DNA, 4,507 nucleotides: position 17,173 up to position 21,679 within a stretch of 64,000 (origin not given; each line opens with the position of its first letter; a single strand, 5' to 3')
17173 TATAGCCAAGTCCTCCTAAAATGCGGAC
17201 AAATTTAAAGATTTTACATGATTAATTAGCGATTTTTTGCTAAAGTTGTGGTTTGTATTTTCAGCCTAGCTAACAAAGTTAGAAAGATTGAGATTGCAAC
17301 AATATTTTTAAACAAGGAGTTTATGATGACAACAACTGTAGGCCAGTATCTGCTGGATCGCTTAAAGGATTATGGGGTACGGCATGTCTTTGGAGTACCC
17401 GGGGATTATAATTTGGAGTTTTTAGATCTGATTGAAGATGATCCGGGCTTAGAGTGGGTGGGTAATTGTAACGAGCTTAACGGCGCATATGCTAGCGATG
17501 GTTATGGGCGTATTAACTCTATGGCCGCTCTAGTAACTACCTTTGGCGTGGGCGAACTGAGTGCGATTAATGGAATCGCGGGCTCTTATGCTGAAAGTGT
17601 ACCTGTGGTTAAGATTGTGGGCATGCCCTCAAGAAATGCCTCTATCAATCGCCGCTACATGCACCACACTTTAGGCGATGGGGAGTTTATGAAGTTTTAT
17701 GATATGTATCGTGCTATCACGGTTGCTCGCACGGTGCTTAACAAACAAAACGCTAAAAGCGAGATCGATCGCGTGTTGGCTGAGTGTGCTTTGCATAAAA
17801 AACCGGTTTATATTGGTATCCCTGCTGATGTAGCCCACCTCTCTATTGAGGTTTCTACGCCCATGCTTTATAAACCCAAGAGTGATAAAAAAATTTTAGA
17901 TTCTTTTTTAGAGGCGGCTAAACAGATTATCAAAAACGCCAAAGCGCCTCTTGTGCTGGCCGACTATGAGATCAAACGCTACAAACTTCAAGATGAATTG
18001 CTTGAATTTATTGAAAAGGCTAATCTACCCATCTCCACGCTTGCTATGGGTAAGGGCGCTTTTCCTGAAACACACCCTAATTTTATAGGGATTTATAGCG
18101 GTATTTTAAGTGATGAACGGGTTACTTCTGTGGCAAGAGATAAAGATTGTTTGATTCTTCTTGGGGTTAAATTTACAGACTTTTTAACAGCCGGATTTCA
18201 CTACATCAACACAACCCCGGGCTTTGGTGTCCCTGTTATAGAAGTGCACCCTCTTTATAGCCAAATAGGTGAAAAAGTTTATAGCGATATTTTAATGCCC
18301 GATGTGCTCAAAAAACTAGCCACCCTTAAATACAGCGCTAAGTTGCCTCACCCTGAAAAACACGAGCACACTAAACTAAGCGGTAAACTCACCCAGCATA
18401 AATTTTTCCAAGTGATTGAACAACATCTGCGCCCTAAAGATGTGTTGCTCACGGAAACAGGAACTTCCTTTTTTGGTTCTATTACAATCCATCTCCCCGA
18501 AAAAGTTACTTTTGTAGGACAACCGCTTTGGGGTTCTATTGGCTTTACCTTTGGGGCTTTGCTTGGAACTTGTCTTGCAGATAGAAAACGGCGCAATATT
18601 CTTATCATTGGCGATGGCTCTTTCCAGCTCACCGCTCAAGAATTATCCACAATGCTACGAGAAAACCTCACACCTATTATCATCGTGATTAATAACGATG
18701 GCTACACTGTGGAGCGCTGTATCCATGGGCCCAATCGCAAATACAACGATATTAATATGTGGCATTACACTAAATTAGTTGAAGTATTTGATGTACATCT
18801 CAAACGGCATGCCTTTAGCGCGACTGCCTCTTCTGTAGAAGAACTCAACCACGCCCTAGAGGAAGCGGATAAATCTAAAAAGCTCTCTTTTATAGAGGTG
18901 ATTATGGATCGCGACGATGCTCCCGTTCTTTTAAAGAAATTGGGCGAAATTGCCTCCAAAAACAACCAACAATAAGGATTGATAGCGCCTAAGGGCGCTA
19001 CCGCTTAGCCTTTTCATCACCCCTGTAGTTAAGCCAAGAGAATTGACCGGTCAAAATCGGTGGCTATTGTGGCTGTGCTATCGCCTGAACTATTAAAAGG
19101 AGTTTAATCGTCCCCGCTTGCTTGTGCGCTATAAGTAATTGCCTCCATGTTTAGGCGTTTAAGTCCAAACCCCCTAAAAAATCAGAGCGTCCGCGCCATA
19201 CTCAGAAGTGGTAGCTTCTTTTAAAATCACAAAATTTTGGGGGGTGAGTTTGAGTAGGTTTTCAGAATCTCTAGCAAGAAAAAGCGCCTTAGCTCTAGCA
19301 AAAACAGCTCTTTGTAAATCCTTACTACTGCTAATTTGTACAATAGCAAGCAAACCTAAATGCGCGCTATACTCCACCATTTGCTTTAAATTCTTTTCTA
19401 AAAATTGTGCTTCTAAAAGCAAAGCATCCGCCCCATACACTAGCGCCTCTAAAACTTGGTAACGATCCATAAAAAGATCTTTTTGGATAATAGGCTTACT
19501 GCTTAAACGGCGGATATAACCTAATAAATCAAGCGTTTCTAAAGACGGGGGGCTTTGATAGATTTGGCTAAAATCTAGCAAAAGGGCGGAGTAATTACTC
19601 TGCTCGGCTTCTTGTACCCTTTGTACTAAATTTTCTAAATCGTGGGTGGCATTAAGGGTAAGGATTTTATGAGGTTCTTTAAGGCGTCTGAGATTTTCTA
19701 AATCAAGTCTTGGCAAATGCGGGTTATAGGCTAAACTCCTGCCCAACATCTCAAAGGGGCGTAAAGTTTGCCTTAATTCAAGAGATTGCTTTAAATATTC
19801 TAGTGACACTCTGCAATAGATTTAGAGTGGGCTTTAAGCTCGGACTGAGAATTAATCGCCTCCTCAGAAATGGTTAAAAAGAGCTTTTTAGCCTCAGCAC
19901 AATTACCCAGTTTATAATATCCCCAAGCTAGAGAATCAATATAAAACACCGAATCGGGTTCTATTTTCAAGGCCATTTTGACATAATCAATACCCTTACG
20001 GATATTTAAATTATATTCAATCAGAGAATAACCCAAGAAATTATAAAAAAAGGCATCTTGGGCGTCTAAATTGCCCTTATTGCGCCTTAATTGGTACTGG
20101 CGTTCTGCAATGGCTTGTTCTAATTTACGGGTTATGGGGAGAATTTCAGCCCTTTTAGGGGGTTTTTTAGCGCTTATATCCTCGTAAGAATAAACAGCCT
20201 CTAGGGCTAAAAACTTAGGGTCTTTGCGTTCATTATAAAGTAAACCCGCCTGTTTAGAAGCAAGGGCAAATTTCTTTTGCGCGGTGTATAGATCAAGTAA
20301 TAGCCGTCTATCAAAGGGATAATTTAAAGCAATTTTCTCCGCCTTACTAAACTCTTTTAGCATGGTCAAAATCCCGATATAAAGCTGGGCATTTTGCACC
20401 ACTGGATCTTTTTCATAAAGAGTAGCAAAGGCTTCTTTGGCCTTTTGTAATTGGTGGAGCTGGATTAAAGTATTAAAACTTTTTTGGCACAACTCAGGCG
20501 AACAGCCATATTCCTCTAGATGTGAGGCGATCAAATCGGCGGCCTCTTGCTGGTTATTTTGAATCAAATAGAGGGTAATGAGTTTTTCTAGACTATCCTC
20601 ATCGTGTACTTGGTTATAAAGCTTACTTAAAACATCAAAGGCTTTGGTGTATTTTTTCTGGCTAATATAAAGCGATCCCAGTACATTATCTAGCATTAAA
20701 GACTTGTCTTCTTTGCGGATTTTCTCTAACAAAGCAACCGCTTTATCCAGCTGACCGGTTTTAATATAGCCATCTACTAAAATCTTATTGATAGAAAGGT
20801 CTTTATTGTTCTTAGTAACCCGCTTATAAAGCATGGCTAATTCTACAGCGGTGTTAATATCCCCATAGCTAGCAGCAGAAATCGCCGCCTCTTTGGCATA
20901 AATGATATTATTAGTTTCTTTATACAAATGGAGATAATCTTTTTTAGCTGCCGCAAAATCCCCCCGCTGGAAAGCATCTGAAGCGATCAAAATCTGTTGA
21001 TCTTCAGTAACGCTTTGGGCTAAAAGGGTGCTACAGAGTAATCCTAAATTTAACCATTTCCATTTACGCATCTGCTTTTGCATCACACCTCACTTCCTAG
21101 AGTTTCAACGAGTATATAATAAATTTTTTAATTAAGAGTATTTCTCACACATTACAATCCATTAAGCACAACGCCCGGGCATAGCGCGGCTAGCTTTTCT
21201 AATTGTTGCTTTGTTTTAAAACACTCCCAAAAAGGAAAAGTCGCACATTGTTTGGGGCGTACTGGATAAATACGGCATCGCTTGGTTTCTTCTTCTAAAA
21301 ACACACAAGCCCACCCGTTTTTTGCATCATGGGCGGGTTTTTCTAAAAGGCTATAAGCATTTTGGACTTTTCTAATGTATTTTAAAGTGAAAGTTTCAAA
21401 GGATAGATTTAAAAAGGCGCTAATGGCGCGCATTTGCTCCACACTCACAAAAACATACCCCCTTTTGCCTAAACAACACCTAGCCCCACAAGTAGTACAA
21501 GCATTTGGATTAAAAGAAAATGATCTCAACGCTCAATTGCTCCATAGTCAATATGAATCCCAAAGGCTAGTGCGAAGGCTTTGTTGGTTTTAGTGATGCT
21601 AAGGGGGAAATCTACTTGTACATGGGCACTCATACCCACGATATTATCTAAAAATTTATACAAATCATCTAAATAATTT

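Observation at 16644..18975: Divergent padC / ipdC-like pair: a two-enzyme aromatic-acid decarboxylation module unexpected in a Helicobacter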

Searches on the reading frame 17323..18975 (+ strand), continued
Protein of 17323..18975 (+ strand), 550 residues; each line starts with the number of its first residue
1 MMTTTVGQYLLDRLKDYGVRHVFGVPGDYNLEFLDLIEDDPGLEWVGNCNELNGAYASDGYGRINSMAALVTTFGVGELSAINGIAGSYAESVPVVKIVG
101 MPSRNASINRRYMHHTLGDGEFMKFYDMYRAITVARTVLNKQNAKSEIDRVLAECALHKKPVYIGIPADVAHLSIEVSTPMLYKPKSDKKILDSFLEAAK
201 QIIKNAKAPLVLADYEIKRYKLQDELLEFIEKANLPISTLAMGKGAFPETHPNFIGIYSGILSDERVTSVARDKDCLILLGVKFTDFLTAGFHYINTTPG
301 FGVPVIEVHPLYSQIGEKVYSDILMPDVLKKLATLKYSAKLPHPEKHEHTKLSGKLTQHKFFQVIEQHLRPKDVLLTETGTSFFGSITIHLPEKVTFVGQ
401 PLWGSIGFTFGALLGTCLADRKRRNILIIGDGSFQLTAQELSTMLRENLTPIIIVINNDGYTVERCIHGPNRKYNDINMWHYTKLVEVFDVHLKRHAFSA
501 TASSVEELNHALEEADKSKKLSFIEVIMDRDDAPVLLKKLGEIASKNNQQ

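Call 12: find_related_loci(query=window:17323-18975:+, collection=genome_contigs, flank=10000)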
Query window:17323-18975:+ (550 aa) in genome_contigs; peptide patterns used: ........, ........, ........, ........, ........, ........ (x = any residue, [..] = any of these).
554 stretches matched a pattern; 63 encode a relative of the query (tblastn E <= 1e-3); 63 distinct loci.
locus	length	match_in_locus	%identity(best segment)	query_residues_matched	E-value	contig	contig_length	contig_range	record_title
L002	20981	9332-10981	97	1-550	0e+0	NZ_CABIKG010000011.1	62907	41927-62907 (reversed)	Helicobacter suis strain HSMf 331 isolate Helicobacter suis, whole genome shotgun sequence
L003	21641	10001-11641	71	1-549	0e+0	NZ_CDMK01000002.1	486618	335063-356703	Helicobacter heilmannii isolate ASB1, whole genome shotgun sequence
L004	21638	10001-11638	70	2-548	0e+0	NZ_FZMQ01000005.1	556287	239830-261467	Helicobacter cynogastricus isolate 329937_4, whole genome shotgun sequence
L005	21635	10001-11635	69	2-548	0e+0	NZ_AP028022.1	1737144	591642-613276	Helicobacter felistomachi strain NHP21-005 chromosome, complete genome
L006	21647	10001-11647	68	2-549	0e+0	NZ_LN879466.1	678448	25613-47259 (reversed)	Clostridium massiliamazoniense strain ND2, whole genome shotgun sequence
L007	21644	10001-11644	68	2-549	0e+0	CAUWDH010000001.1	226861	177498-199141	MAG: uncultured Sarcina sp. isolate ERS329812__bin16 genome assembly, contig: ERS329812_NODE_8_length_226861_cov_7.65058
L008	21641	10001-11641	59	2-548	0e+0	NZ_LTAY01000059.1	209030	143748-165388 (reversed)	Clostridium thermobutyricum DSM 4928 CLTH_contig000059, whole genome shotgun sequence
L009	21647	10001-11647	57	1-549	0e+0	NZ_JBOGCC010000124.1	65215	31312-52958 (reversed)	MAG: Clostridium sp. isolate WFFMC_MAG_406 k139_146772_flag=0_multi=16.4822_len=65215, whole genome shotgun sequence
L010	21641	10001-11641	57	2-548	0e+0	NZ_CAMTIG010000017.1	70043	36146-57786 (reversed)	MAG: uncultured Clostridium sp. isolate ERR5094897_bin.2_metaWRAP_v1.3_MAG ERZ14207110.66, whole genome shotgun sequence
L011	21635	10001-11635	72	2-548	0e+0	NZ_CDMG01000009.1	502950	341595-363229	Helicobacter ailurogastricus isolate ASB7, whole genome shotgun sequence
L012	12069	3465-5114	52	2-548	0e+0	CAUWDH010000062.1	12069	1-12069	MAG: uncultured Sarcina sp. isolate ERS329812__bin16 genome assembly, contig: ERS329812_NODE_1882_length_12069_cov_7.786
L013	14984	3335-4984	52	2-548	0e+0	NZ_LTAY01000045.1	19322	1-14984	Clostridium thermobutyricum DSM 4928 CLTH_contig000045, whole genome shotgun sequence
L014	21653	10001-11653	53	3-548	0e+0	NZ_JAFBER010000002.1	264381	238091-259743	Scopulibacillus daqui strain DSM 28236 Ga0454060_02, whole genome shotgun sequence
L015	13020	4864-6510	56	1-549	0e+0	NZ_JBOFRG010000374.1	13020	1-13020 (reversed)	MAG: Clostridium sp. isolate WFFMC_MAG_688 k139_6429_flag=0_multi=8.4831_len=13020, whole genome shotgun sequence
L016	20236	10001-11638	50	2-546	5e-176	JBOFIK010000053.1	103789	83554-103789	MAG: Sarcina sp. isolate WFFMC_MAG_022 k139_18997_flag=0_multi=43.9834_len=103789, whole genome shotgun sequence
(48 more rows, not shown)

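Call 18: find_encoding_contigs(protein=P0140, flank=4000, max_places=10)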
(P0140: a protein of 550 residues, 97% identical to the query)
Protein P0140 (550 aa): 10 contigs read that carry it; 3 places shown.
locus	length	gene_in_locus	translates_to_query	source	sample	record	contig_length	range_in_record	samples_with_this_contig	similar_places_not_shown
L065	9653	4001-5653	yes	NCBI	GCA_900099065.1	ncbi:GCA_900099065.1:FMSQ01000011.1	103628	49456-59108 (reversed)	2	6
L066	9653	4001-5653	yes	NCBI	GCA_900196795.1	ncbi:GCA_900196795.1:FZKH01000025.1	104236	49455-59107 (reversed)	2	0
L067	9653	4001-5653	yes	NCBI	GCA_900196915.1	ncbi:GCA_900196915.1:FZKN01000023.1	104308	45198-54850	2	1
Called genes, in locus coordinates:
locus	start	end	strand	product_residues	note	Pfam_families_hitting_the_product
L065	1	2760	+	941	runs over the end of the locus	PF00133:tRNA-synt_1, PF09334:tRNA-synt_1g, PF01406:tRNA-synt_1e (weak), PF01921:tRNA-synt_1f (weak), PF08264:Anticodon_1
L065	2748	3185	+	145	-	PF14489:QueF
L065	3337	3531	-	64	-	PF05870:PA_decarbox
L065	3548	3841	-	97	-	PF05870:PA_decarbox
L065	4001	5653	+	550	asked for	PF02776:TPP_enzyme_N, PF00205:TPP_enzyme_M, PF02775:TPP_enzyme_C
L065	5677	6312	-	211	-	PF00218:IGPS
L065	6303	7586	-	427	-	PF13428:TPR_14 (faint), PF13432:TPR_16 (faint), PF14559:TPR_19 (faint), PF01535:PPR (faint)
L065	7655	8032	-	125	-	PF03692:CxxCxxCC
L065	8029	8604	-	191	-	-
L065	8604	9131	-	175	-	-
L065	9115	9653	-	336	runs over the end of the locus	PF27038:DUF8569, PF27037:DUF8341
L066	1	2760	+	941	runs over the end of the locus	PF00133:tRNA-synt_1, PF09334:tRNA-synt_1g, PF01406:tRNA-synt_1e (weak), PF01921:tRNA-synt_1f (weak), PF08264:Anticodon_1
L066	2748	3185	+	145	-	PF14489:QueF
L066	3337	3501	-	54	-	PF05870:PA_decarbox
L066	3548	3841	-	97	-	PF05870:PA_decarbox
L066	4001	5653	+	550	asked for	PF02776:TPP_enzyme_N, PF00205:TPP_enzyme_M, PF02775:TPP_enzyme_C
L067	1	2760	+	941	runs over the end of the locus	PF00133:tRNA-synt_1, PF09334:tRNA-synt_1g, PF01406:tRNA-synt_1e (weak), PF01921:tRNA-synt_1f (weak), PF08264:Anticodon_1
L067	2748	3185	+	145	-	PF14489:QueF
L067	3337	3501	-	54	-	PF05870:PA_decarbox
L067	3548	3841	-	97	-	PF05870:PA_decarbox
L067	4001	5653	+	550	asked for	PF02776:TPP_enzyme_N, PF00205:TPP_enzyme_M, PF02775:TPP_enzyme_C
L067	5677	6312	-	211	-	PF00218:IGPS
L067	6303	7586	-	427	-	PF13428:TPR_14 (faint), PF13432:TPR_16 (faint), PF14559:TPR_19 (faint), PF01535:PPR (faint)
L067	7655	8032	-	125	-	PF03692:CxxCxxCC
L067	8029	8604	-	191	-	-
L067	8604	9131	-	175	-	-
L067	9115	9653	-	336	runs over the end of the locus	PF27038:DUF8569, PF27037:DUF8341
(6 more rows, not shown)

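Call 33: find_encoding_contigs(protein=P0156, flank=5000, max_places=1)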
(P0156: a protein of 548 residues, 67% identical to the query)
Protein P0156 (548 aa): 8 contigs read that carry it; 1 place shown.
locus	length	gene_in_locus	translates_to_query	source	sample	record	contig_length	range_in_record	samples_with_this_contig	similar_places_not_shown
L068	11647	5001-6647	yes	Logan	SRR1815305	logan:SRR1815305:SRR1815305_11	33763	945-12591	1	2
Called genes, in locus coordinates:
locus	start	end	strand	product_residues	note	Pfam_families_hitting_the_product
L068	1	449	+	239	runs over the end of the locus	PF01066:CDP-OH_P_transf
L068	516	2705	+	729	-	PF00403:HMA, PF00122:E1-E2_ATPase, PF00702:Hydrolase, PF08282:Hydrolase_3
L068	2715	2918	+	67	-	PF00403:HMA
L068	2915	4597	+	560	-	PF00664:ABC_membrane, PF09818:ABC_ATPase (faint), PF00005:ABC_tran, PF02463:SMC_N (weak)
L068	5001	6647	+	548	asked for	PF02776:TPP_enzyme_N, PF00205:TPP_enzyme_M, PF02775:TPP_enzyme_C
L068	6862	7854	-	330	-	PF03824:NicO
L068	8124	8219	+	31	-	-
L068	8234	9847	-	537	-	PF03485:Arg_tRNA_synt_N, PF00750:tRNA-synt_1d, PF01406:tRNA-synt_1e (faint), PF09334:tRNA-synt_1g (faint), PF00133:tRNA-synt_1 (weak), PF05746:DALR_1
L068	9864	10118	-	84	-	PF02416:TatA_B_E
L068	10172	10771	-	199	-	PF00625:Guanylate_kin, PF13238:AAA_18 (weak), PF13671:AAA_33 (weak)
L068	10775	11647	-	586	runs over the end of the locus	-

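Call 34: find_encoding_contigs(protein=P0144, flank=5000, max_places=1)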
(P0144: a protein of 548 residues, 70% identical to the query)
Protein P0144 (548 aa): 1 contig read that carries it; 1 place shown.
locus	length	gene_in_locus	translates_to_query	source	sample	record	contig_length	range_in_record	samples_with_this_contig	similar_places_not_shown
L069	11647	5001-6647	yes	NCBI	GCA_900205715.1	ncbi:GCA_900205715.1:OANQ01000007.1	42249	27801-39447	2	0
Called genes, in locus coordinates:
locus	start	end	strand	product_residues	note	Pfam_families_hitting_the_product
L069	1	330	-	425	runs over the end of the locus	PF00275:EPSP_synthase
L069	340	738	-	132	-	-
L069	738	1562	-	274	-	PF00483:NTP_transferase, PF12804:NTP_transf_3 (weak)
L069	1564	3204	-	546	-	PF01464:SLT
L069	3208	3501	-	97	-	PF02325:CCB3_YggT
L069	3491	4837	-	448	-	PF00749:tRNA-synt_1c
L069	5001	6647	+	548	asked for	PF02776:TPP_enzyme_N, PF00205:TPP_enzyme_M, PF02775:TPP_enzyme_C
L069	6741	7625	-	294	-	PF02729:OTCace_N, PF00185:OTCace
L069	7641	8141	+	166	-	-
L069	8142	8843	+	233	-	PF01479:S4, PF01728:FtsJ, PF13649:Methyltransf_25 (faint)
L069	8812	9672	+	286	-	PF06574:FAD_syn, PF01687:Flavokinase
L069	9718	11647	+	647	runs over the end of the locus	PF00456:Transketolase_N, PF13292:DXP_synthase_N (faint), PF02779:Transket_pyr, PF22613:Transketolase_C_1, PF02780:Transketolase_C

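Call 35: find_encoding_contigs(protein=P0158, flank=5000, max_places=1)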
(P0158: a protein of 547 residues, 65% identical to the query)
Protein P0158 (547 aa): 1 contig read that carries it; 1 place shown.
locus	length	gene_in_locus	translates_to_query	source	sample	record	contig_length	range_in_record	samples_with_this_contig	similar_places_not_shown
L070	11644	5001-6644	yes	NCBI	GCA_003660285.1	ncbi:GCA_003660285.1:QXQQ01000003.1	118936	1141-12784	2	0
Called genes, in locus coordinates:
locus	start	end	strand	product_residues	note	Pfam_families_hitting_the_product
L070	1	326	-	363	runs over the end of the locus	PF03060:NMO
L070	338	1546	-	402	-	PF00579:tRNA-synt_1b, PF22421:SYY_C-terminal (faint), PF01479:S4 (weak)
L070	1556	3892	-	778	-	PF13328:HD_4, PF01966:HD (weak), PF04607:RelA_SpoT, PF02824:TGS, PF28438:RelA_RIS (faint)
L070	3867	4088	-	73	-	PF01192:RNA_pol_Rpb6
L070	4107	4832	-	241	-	PF00696:AA_kinase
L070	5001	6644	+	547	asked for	PF02776:TPP_enzyme_N, PF00205:TPP_enzyme_M, PF02775:TPP_enzyme_C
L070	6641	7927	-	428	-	PF00202:Aminotran_3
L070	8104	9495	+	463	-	PF13623:SurA_N_2, PF13624:SurA_N_3, PF13145:Rotamase_2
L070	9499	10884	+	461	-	PF06723:MreB_Mbl (faint), PF14450:FtsA (weak), PF02491:SHS2_FTSA, PF14450:FtsA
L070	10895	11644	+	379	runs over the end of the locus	PF00091:Tubulin, PF12327:FtsZ_C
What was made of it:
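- H. mustelae, H. salomonis and a third species carry the TPP gene in three further contexts (calls 33-35).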

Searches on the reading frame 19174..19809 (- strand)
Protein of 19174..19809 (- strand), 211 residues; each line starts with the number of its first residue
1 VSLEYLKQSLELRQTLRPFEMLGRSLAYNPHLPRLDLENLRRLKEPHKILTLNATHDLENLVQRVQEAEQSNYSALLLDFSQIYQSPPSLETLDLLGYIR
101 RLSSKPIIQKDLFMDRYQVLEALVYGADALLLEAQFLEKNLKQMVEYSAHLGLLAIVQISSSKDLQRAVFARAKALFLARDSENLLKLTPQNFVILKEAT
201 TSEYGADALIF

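Call 3: search_protein_families(library=pfam, proteins=[window:19174-19809:-])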
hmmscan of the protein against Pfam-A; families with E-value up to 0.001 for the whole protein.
window:19174-19809:- (211 aa): 1 family
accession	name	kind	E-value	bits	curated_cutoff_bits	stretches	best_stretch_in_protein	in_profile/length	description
PF00218.27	IGPS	-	2.3e-13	50.4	27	1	94-174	99-180/254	Indole-3-glycerol phosphate synthase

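Call 4: search_protein_families(library=ncbifam, proteins=[window:19174-19809:-])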
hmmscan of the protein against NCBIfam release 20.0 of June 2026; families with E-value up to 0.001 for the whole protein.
window:19174-19809:- (211 aa): 14 families
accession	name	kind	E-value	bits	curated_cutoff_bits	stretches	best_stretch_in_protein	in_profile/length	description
NF001378.0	PRK00278.2-5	equivalog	2.9e-25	89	360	1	6-176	10-186/263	indole-3-glycerol phosphate synthase TrpC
NF001377.0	PRK00278.2-4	equivalog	2.5e-15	56.4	260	1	94-174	100-181/259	indole-3-glycerol phosphate synthase TrpC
NF001369.0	PRK00278.1-1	equivalog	2e-13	50.1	329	1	93-178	101-187/271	indole-3-glycerol phosphate synthase TrpC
NF001373.0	PRK00278.1-6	equivalog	1e-11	44.5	317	1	96-171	107-183/263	indole-3-glycerol phosphate synthase TrpC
NF006945.0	PRK09427.1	equivalog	1.9e-11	43.2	380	1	93-175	102-185/461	bifunctional indole-3-glycerol-phosphate synthase TrpC/phosphoribosylanthranilate isomerase TrpF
NF001370.0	PRK00278.1-2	equivalog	2.2e-10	40.2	348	1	94-173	105-185/266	indole-3-glycerol phosphate synthase TrpC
NF001374.0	PRK00278.2-1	equivalog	1.3e-09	37.8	258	1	103-188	104-188/249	indole-3-glycerol phosphate synthase TrpC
NF001372.0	PRK00278.1-4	subfamily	3.9e-09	36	370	1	94-169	130-206/295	indole-3-glycerol phosphate synthase TrpC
NF001376.0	PRK00278.2-3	equivalog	2.6e-08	33.6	284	1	95-175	96-176/255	indole-3-glycerol phosphate synthase TrpC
NF001375.0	PRK00278.2-2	equivalog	2.7e-08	33.5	360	1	96-167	93-165/255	indole-3-glycerol phosphate synthase TrpC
NF010375.0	PRK13802.1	equivalog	3.9e-08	31.9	1386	1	90-178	97-186/695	bifunctional indole-3-glycerol phosphate synthase/tryptophan synthase subunit beta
NF001371.0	PRK00278.1-3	equivalog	7.8e-08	32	307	1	94-174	96-177/255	indole-3-glycerol phosphate synthase TrpC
NF010562.0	PRK13957.1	equivalog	1.2e-07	31.1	414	1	103-175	106-179/252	indole-3-glycerol-phosphate synthase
NF041303.1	Indglycph_syn_Halo_TrpC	equivalog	1.3e-06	27.9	380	1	95-176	98-176/250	indole-3-glycerol phosphate synthase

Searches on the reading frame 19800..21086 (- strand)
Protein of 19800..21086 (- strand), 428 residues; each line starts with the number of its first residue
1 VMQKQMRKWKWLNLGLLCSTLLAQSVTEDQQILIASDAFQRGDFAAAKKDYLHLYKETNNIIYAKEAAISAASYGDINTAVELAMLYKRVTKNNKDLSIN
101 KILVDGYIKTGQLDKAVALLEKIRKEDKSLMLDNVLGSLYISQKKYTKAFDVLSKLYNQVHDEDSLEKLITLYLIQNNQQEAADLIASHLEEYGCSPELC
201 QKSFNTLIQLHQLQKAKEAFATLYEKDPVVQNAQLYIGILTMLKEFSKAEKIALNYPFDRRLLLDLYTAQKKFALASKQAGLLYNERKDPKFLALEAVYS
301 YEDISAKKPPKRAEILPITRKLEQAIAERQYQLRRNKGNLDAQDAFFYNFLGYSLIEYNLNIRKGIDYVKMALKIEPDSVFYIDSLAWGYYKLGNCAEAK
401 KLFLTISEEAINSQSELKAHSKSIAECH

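Call 3: search_protein_families(library=pfam, proteins=[window:19800-21086:-])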
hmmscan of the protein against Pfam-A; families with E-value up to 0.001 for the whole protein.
window:19800-21086:- (428 aa): 10 families
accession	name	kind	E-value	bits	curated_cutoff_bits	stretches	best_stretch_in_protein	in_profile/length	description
PF13432.12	TPR_16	-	8.7e-09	36.1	32.7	0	105-157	5-58/65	Tetratricopeptide repeat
PF14559.12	TPR_19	-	6.1e-08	33.3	25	0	75-127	5-55/68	Tetratricopeptide repeat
PF13428.12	TPR_14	-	1.6e-07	31.7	23.5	0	102-128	6-32/44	Tetratricopeptide repeat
PF01535.26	PPR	-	8.8e-07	29.2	25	0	102-126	5-29/31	PPR repeat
PF07719.23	TPR_2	-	1.8e-06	28.1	27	0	107-127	11-31/34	Tetratricopeptide repeat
PF13041.12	PPR_2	-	0.00014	22.3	30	0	102-126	8-32/50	PPR repeat family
PF13174.12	TPR_6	-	0.00016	22.6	26.3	0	107-126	10-29/33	Tetratricopeptide repeat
PF13424.12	TPR_12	-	0.00018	22.1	30.1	0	133-174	6-50/77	Tetratricopeptide repeat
PF14689.11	SPOB_a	-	0.00071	19.6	28.1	0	103-126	29-52/62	Sensor_kinase_SpoOB-type, alpha-helical domain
PF13374.12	TPR_10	-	0.00074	19.9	27.5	0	384-403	6-25/42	Tetratricopeptide repeat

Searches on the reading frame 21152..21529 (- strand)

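Call 3: search_protein_families(library=pfam, proteins=[window:21152-21529:-])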
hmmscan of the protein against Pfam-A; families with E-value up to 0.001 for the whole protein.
window:21152-21529:- (125 aa): 1 family
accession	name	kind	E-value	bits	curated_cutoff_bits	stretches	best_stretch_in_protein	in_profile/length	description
PF03692.20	CxxCxxCC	-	4.5e-13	50.2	23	1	10-118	1-85/85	Putative zinc- or iron-chelating domain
